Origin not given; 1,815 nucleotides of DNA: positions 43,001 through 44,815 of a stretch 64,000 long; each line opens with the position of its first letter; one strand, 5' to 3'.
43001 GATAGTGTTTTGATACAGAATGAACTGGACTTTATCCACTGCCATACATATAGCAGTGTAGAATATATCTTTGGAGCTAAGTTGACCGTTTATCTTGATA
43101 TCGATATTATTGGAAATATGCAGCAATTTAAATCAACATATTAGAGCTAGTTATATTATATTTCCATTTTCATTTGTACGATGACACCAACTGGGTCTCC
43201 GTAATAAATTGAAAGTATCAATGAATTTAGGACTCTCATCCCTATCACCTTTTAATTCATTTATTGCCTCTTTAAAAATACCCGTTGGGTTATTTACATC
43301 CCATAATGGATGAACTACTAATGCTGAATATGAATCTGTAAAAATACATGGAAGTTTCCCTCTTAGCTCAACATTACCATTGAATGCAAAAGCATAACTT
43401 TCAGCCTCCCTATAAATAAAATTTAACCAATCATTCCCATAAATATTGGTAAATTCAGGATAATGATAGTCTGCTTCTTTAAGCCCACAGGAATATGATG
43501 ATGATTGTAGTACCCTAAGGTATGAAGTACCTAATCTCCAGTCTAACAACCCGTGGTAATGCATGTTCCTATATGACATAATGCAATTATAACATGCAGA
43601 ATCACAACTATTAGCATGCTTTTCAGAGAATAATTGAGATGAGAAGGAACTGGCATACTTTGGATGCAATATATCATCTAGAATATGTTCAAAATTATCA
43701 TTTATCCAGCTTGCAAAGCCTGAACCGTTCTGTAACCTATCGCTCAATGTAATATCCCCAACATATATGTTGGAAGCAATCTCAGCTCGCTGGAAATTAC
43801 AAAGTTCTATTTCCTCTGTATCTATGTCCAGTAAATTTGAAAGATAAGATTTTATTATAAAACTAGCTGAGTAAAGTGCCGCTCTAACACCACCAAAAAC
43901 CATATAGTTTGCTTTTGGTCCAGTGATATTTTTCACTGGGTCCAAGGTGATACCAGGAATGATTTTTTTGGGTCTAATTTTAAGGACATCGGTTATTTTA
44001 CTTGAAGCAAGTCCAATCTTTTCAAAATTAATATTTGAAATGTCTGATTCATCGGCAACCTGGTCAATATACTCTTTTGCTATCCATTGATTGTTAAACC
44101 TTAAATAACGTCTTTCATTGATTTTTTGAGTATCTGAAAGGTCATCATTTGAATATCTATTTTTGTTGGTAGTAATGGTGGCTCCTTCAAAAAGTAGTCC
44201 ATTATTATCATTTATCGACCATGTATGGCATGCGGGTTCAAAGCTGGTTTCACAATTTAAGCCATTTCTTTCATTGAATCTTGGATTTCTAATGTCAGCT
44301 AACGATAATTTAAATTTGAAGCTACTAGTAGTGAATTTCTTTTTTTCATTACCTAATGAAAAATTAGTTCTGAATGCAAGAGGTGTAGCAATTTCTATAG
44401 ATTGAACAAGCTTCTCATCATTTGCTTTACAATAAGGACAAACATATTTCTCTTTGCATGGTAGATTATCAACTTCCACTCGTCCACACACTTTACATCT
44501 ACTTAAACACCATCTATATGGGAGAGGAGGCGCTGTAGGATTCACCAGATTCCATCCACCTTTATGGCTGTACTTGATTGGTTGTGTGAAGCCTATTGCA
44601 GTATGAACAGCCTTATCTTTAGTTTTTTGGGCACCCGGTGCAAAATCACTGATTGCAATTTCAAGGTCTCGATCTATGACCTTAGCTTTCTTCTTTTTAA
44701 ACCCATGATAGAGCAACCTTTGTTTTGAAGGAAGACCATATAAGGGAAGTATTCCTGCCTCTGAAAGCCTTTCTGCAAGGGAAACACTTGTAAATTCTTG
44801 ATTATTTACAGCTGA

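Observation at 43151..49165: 2004-aa split-core SF2 helicase with DUF1998-like zinc-ribbon clusters (DruE / DrmA-DrmB fusion-like), apparently solitary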

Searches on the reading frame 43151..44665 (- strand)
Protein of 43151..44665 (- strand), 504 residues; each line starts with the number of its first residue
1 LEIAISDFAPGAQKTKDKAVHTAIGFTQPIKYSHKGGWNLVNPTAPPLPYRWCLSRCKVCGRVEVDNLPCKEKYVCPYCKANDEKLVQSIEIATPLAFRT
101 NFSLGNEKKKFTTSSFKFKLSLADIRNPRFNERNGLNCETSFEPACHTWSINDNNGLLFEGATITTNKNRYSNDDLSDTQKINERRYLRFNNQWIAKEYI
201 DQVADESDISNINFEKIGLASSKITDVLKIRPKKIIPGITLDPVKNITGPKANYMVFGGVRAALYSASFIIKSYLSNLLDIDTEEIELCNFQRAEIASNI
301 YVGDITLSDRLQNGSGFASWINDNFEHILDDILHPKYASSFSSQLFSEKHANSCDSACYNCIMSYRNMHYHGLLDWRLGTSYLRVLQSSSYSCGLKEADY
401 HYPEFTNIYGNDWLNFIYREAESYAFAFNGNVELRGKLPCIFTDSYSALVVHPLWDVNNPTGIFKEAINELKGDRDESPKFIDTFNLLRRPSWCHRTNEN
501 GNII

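Call 92: predict_structure(alignment_id=A4)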
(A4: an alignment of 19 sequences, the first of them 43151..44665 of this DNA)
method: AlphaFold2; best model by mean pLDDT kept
length: 504 residues; sequences in the alignment: 19
mean_pLDDT: 78.5   pTM: 0.80
mean pLDDT of the five models: 78.5, 77.9, 77.6, 77.1, 71.2
residues with pLDDT >= 90: 157; 70-90: 226; 50-70: 52; < 50: 69
segments of 3 or more residues with pLDDT < 50: 1-18, 107-118, 173-175, 179-185, 248-255, 364-368, 492-504
pLDDT, mean of each block of 10 residues (from residue 1): 40 45 82 82 90 85 84 81 83 85 53 41 87 95 92 78 81 51 59 90 81 89 92 94 65 58 91 91 86 86 93 87 96 92 87 64 51 81 95 82 71 82 88 93 87 90 92 75 78 45 31
secondary structure, 60 per line:
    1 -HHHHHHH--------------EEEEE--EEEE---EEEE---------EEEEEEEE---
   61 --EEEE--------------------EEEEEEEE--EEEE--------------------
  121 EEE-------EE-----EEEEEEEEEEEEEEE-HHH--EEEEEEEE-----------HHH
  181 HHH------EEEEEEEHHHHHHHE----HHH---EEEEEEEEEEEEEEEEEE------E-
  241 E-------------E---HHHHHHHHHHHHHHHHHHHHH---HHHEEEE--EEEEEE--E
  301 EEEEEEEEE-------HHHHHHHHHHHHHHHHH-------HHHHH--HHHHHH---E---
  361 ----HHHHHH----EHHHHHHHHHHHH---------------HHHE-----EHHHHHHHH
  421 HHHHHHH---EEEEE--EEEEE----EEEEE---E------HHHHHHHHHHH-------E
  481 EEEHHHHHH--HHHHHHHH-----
elements in order: H2-8 E23-27 E30-33 E37-40 E50-57 E63-66 E87-94 E97-100 E121-123 E138-152 E159-166 H178-183 E190-196 H197-203 E215-232 H259-279 E286-289 E292-297 E300-309 H317-333 H341-345 H348-353 H365-370 H376-387 H413-427 E431-435 E438-442 E447-451 H462-472 E480-483 H484-489 H492-499

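Call 94: fold_search(model_id=the predicted structure, library=pdb)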
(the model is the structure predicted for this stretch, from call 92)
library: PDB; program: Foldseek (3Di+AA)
matches with E <= 10: 338; with E <= 0.001: 1
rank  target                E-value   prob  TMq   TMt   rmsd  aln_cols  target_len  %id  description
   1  6znp_A                1.6e-05  1.00  0.24  0.17   8.4       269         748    9  Crystal Structure of DUF1998 helicase MrfA bound to DNA (released 2020-11-25)
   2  6znq_B                1.5e-02  0.80  0.13  0.09  15.5       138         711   13  Crystal Structure of DUF1998 helicase MrfA bound to DNA and AMPPNP (released 2020-11-25)
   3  7s9v_B                2.4e-02  0.47  0.24  0.23  19.2       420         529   11  DrmAB:ADP (released 2022-06-15)
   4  1ycl                  3.2e-02  0.41  0.13  0.29   9.3       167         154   12  Crystal Structure of B. subtilis LuxS in Complex with a Catalytic 2-Ketone Intermediate (released 2005-03-15)
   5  1ie0                  9.4e-02  0.28  0.13  0.30   9.2       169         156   12  CRYSTAL STRUCTURE OF LUXS (released 2001-10-03)
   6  7qnb_B                1.0e-01  0.03  0.07  0.10  24.0       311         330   10  Cryo-EM structure of human full-length beta3gamma2 GABA(A)R in complex with GABA and nanobody Nb25 (released 2022-04-13)
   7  9fgh_B                1.1e-01  0.03  0.07  0.10  21.5       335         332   11  Cryo-EM structure of the full-length alpha1beta3gamma2 GABA(A) receptor in large MSP2N2 nanodisc in complex with GABA  (released 2025-06-04)
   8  6znp_B                1.1e-01  0.57  0.15  0.11  14.1       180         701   12  Crystal Structure of DUF1998 helicase MrfA bound to DNA (released 2020-11-25)
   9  9csb_C                1.3e-01  0.03  0.07  0.10  23.4       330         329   11  Native human GABAA receptor of beta3-alpha1-beta2-alpha2-gamma2 assembly (released 2025-01-22)
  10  9fev_A                1.3e-01  0.03  0.07  0.10  25.7       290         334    9  Cryo-EM structure of the beta3 homomeric GABA(A) receptor in the long-lived resting state (released 2025-06-04)
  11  9cxd_A                1.9e-01  0.03  0.08  0.10  23.5       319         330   11  Native human GABAA receptor of beta2-alpha1-beta1-beta1-gamma2 assembly (released 2025-01-22)
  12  9ctv_A                2.2e-01  0.02  0.07  0.10  21.6       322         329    9  Native human GABAA receptor of beta2-alpha1-gamma2-beta1-alpha2 assembly (released 2025-01-22)
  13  7pbd_E                2.2e-01  0.02  0.07  0.10  24.9       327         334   12  a1b3 GABA-A receptor + GABA (released 2022-02-09)
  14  9ctj_C                2.4e-01  0.03  0.08  0.11  23.9       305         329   11  Native human GABAA receptor of beta2-alpha1-beta3-alpha2-gamma2 assembly (released 2025-01-22)
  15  7qn9_B                2.4e-01  0.02  0.07  0.10  21.2       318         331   10  Cryo-EM structure of human full-length extrasynaptic alpha4beta3delta GABA(A)R in complex with GABA, histamine and nan (released 2022-04-13)
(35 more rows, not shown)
